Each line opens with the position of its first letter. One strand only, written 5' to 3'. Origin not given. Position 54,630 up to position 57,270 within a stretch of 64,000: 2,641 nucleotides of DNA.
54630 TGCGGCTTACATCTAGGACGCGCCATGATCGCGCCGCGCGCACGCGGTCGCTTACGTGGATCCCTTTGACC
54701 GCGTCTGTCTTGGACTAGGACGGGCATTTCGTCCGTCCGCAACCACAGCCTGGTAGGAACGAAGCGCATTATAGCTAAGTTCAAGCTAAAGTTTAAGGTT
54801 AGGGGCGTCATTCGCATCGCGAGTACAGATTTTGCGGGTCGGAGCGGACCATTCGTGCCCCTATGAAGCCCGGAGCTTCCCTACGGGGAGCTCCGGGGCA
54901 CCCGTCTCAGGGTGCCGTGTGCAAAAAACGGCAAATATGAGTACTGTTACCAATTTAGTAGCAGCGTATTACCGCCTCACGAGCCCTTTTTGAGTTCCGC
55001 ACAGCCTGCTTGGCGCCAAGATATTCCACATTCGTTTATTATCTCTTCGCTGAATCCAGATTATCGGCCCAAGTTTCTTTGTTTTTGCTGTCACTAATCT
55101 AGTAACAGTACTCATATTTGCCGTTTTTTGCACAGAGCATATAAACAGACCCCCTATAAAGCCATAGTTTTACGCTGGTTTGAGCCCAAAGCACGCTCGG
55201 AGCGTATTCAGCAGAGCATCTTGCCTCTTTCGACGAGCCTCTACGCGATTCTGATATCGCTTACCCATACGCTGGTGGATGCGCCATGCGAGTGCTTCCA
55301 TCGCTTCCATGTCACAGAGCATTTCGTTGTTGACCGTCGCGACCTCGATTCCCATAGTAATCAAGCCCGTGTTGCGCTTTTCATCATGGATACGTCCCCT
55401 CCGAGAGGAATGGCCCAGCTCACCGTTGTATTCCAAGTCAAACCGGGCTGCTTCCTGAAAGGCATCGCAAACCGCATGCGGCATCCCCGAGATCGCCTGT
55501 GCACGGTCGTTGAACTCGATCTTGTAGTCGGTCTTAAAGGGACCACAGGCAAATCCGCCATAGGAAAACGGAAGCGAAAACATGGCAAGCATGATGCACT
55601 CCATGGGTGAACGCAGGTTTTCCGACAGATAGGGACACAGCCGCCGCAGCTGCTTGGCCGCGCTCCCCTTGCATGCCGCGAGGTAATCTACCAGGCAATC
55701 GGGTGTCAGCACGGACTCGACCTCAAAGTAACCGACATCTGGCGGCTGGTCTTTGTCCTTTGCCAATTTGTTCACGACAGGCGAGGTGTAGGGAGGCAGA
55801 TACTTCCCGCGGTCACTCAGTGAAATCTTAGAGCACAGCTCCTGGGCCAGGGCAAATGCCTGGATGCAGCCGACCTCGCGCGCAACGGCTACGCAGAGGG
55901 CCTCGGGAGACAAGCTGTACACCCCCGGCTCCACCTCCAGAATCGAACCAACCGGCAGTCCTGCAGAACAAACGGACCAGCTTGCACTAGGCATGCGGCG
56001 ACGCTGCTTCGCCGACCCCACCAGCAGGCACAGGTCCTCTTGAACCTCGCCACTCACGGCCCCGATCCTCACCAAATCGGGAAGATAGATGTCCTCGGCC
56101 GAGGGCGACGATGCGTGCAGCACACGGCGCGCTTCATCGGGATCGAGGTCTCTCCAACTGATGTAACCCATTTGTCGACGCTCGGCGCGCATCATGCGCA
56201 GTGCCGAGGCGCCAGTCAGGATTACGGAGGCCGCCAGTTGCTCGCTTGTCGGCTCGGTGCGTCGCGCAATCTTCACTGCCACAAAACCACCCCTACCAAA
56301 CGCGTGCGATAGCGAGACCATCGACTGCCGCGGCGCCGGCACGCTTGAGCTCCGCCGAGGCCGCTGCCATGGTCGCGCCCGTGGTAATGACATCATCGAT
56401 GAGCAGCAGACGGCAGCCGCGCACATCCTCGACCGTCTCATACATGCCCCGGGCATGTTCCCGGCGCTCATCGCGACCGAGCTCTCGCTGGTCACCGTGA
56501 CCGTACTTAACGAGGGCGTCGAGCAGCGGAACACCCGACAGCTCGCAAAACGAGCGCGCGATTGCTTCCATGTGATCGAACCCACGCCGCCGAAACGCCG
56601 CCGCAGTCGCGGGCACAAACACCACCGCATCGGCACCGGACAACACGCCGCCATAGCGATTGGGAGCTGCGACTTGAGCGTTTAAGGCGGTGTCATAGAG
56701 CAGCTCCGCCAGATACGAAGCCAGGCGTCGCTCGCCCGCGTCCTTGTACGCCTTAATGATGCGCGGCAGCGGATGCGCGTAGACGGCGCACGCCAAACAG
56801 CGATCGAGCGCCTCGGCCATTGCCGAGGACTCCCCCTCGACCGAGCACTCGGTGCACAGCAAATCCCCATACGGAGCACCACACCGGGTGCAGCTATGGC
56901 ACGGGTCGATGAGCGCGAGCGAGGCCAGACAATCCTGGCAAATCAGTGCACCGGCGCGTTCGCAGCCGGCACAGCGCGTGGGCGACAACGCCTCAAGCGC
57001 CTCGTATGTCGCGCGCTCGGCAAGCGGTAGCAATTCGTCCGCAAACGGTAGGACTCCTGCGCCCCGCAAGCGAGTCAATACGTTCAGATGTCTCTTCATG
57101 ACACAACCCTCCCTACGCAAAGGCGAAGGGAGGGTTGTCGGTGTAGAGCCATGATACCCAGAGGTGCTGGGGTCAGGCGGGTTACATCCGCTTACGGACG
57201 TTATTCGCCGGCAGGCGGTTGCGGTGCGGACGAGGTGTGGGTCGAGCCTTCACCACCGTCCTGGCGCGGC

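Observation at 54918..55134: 217-bp MITE-like element with 33-bp perfect terminal inverted repeats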

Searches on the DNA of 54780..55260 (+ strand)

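Call 35: search_rna_families(source=window, start=54780, end=55260, threshold=evalue, max_evalue=10, show_alignments=2)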
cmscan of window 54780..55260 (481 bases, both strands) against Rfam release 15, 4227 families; matches with E-value up to 10: 3.
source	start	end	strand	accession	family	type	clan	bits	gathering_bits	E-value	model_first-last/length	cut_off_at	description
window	54861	54985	-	RF02828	Scr3920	Gene; sRNA;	-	20.1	88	0.12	1-125/125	no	Streptomyces RNA 3920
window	54853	54917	-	RF02000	MIR1846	Gene; miRNA;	-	14.7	77.5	7.5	1-110/110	no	MIR1846 microRNA precursor family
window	54842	54926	+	RF02069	STnc70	Gene; sRNA;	-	13.2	40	3.9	1-149/149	no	Enterobacterial sRNA STnc70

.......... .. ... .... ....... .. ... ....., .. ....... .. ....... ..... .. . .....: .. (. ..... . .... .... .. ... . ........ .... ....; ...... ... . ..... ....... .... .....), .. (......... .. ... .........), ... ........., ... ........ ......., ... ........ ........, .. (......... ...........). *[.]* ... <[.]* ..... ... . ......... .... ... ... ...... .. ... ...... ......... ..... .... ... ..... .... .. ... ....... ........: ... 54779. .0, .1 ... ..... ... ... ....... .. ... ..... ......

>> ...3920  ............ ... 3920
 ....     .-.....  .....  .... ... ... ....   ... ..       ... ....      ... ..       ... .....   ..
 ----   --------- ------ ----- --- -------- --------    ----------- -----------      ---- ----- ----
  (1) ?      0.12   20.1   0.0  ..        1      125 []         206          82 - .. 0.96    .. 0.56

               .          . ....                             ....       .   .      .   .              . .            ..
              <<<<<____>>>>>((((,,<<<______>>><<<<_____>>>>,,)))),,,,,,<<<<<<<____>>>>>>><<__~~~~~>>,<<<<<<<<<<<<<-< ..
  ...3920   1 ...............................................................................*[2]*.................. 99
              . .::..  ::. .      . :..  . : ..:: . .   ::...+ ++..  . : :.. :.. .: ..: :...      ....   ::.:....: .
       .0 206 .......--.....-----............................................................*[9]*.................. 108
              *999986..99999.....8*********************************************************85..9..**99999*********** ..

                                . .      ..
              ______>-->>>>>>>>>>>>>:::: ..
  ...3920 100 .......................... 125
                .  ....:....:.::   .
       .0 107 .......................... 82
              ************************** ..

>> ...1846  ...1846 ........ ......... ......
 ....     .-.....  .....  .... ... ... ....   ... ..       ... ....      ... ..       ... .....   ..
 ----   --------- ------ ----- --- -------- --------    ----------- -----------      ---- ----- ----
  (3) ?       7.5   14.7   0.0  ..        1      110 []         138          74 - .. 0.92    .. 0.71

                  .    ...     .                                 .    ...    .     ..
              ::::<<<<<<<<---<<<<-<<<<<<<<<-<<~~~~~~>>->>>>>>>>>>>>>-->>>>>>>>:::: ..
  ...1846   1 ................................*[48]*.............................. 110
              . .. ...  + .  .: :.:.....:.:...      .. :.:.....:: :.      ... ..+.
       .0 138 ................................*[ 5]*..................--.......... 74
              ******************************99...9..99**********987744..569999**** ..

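Call 91: search_dna_similar(query=window:54905-55145:+, collection=plasmids, mode=distant, max_evalue=0.01)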
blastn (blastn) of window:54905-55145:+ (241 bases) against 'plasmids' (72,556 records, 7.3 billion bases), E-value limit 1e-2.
Records with a match: 1; places in all: 7; records where one place covers at least 80% of the query: 1.
Best place of each record, by identity: 90-95% 1.
By first word of the organism name: Collinsella 1.
By predicted mobility (MOB-suite, as given by PLSDB): non-mobilizable 1.
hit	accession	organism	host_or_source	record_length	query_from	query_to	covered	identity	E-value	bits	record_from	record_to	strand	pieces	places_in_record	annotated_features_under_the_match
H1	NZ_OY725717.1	Collinsella aerofaciens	-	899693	1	240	100%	93.8%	1e-98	366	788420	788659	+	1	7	none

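Call 92: search_dna_similar(query=window:54905-55145:+, collection=phages, mode=distant, max_evalue=0.01)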
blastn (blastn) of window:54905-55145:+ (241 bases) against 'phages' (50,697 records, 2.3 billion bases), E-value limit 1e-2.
No match.

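Call 93: get_annotated_region(hit=H1, flank=4000)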
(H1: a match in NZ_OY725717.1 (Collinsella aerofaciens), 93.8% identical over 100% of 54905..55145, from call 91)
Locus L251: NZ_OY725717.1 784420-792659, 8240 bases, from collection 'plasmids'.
description: Collinsella aerofaciens strain Collinsella aerofaciens TSDC17.2-1.1 plasmid 6, complete sequence
organism: Collinsella aerofaciens (NCBI taxid 74426)
taxonomy: Bacteria; Actinomycetota; Coriobacteriia; Coriobacteriales; Coriobacteriaceae; Collinsella; Collinsella aerofaciens
host: -; source: -; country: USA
typing (MOB-suite, as given by PLSDB): non-mobilizable
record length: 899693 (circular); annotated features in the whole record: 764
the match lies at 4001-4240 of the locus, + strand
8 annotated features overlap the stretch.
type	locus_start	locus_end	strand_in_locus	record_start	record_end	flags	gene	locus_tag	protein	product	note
CDS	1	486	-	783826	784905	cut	-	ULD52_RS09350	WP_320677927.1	NAD(P)-binding domain-containing protein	-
CDS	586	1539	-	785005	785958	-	-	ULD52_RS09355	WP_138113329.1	DegV family protein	-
CDS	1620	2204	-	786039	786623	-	raiA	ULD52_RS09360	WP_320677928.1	ribosome-associated translation inhibitor RaiA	GO:0009386 - translational attenuation [Evidence IEA]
CDS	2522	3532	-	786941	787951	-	-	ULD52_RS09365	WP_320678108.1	transporter substrate-binding domain-containing protein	-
CDS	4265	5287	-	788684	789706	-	-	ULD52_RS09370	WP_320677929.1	hypothetical protein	-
CDS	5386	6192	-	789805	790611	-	-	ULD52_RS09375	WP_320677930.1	double zinc ribbon domain-containing protein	GO:0009116 - nucleoside metabolic process [Evidence IEA]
CDS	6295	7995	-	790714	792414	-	ricT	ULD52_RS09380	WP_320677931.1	regulatory iron-sulfur-containing complex subunit RicT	-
CDS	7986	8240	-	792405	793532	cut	-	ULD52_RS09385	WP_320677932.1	DNA polymerase III subunit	-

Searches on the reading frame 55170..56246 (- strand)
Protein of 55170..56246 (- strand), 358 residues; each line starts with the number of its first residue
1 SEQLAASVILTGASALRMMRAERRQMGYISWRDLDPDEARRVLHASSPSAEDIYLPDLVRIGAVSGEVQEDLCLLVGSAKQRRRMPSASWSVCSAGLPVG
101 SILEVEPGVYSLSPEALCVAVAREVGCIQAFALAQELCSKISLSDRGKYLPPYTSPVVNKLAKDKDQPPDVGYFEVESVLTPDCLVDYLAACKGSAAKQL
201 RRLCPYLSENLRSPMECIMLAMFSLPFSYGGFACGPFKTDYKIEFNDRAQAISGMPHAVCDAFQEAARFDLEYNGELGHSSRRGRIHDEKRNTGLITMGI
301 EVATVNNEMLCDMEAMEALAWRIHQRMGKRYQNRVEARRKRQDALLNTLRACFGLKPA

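Call 70: search_protein_families(library=ncbifam, proteins=[window:55170-56246:-], max_evalue=1)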
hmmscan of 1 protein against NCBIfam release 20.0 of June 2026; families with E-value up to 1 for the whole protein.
window:55170-56246:- (358 aa): 0 families

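Call 71: search_protein_families(library=pfam, proteins=[window:55170-56246:-], max_evalue=5)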
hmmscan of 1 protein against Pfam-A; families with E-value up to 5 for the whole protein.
window:55170-56246:- (358 aa): 0 families

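Call 72: search_solved_structures(query=window:55170-56246:-, max_evalue=1)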
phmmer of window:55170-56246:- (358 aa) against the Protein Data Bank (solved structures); distinct sequences matched with E-value up to 1: 3.
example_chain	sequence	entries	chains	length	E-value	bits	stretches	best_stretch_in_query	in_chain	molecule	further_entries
2m3a_A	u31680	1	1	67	0.095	15.1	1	29-73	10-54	Protein KNL-2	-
2eja_A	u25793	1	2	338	0.73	12.2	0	137-190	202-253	Uroporphyrinogen decarboxylase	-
6nrr_B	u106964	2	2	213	0.73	12.2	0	12-42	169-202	Dpr-interacting protein gamma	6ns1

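Call 73: find_homologous_proteins(query=window:55170-56246:-, max_evalue=0.001)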
Query window:55170-56246:- (358 aa): 140 proteins with E <= 0.001 among 4435 candidates; the best 120 are listed.
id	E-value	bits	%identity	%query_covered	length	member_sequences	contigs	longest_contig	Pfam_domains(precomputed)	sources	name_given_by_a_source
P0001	3.2e-226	768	95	100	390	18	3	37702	-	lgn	-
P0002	4.6e-226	768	95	100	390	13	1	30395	-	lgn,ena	-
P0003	1.6e-225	766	95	100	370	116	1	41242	-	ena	-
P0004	4.5e-225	764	94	100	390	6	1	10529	-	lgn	-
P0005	5.4e-225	764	94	100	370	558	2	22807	-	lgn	-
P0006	9.6e-224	760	94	100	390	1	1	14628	-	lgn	-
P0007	1.0e-223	760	94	100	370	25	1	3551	-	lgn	-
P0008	3.1e-222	755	93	100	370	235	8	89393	-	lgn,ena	-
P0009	2.2e-221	752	93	99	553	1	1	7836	-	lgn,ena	-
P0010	5.4e-221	751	93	100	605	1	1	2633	-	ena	-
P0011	1.1e-220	750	93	100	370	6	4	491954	-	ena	-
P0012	9.5e-220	747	92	100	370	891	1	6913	-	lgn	-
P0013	1.8e-219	746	93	100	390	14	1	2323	-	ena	-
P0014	2.9e-219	745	92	100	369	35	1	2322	-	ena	-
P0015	4.6e-219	745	93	100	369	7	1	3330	-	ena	-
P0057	9.3e-199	678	84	100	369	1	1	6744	-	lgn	-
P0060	2.5e-194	663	84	99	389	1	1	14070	-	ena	-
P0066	1.5e-169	582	78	100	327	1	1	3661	-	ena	-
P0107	3.4e-127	442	57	99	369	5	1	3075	-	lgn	-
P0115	4.4e-118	412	56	98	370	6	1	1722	-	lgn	-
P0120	1.0e-113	398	55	98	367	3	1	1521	-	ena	-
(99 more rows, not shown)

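Call 74: find_encoding_contigs(protein=P0107, flank=2500, max_places=4)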
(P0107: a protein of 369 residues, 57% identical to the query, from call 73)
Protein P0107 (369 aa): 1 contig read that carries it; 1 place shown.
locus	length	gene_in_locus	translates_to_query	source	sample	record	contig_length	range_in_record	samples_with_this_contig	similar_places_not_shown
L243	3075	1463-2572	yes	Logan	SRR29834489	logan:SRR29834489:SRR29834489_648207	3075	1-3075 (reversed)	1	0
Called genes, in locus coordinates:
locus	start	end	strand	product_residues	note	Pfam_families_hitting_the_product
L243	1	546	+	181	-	?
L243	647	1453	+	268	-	PF00156:Pribosyltran (weak)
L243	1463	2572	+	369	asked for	-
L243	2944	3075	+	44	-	?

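Call 75: find_encoding_contigs(protein=P0066, flank=2500, max_places=4)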
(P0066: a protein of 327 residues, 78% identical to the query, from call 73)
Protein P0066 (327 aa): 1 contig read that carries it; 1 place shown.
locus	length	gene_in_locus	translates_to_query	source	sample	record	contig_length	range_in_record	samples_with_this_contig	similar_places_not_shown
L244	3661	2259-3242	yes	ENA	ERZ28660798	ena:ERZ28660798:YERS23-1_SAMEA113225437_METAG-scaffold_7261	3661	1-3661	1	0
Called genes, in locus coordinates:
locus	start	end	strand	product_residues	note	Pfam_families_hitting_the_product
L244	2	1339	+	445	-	?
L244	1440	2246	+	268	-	PF18912:DZR_2 (faint), PF00156:Pribosyltran (weak)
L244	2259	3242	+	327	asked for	-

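Call 76: find_encoding_contigs(protein=P0057, flank=2500, max_places=4)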
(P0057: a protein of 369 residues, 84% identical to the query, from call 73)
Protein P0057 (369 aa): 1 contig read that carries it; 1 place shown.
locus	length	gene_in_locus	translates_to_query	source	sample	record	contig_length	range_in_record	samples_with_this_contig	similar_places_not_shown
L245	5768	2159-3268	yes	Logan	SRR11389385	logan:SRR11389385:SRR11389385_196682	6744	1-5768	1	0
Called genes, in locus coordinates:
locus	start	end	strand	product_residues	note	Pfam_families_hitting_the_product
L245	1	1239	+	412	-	?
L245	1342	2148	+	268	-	PF18912:DZR_2 (faint), PF00156:Pribosyltran (weak)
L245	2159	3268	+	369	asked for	-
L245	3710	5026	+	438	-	PF00497:SBP_bac_3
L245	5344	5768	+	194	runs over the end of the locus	PF02482:Ribosomal_S30AE, PF16321:Ribosom_S30AE_C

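Call 77: find_encoding_contigs(protein=P0060, flank=2500, max_places=4)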
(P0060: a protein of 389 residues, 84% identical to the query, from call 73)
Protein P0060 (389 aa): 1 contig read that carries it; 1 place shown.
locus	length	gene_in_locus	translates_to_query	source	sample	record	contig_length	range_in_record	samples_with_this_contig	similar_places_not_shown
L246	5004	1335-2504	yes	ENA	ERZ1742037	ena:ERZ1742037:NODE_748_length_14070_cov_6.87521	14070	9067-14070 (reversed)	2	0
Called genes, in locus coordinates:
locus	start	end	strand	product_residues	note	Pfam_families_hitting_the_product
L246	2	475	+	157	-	?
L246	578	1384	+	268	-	PF18912:DZR_2 (weak), PF00156:Pribosyltran (weak)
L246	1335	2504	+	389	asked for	-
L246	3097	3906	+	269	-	PF00497:SBP_bac_3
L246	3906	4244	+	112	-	-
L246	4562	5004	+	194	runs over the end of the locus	PF02482:Ribosomal_S30AE, PF16321:Ribosom_S30AE_C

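Call 81: find_encoding_contigs(protein=P0115, flank=2500, max_places=4)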
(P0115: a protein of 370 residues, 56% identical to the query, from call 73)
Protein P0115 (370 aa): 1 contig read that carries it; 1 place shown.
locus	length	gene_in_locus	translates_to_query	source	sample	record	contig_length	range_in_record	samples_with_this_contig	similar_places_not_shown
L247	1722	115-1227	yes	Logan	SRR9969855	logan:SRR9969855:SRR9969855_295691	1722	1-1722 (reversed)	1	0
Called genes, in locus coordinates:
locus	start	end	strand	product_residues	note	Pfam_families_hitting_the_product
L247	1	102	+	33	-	?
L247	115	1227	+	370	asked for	-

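Call 82: find_encoding_contigs(protein=P0120, flank=2500, max_places=4)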
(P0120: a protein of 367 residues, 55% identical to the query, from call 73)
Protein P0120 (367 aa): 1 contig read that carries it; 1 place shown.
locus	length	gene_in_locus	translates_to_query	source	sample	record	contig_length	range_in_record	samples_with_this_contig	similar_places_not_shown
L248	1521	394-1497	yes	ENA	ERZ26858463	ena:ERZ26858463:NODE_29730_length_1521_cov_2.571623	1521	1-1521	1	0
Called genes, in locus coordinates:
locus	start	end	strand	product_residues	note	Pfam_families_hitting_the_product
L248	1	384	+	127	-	?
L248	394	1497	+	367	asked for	-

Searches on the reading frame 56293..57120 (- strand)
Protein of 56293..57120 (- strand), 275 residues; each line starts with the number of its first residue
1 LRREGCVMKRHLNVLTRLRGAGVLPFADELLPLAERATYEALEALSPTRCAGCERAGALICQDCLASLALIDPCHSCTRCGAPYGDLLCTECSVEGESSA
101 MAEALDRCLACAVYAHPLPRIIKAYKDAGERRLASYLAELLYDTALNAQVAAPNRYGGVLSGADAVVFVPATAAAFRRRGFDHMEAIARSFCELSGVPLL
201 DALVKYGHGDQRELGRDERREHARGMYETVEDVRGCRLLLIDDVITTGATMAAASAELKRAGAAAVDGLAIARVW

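Call 8: search_protein_families(library=pfam, proteins=[window:56293-57120:-], max_evalue=0.01)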
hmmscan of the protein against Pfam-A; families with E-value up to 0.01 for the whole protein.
window:56293-57120:- (275 aa): 2 families
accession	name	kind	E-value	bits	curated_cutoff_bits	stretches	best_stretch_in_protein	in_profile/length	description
PF00156.33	Pribosyltran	-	4.3e-06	26.6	26.3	1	179-266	39-118/158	Phosphoribosyl transferase domain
PF18912.6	DZR_2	-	0.00026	21.2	27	1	42-92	2-55/56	Double zinc ribbon domain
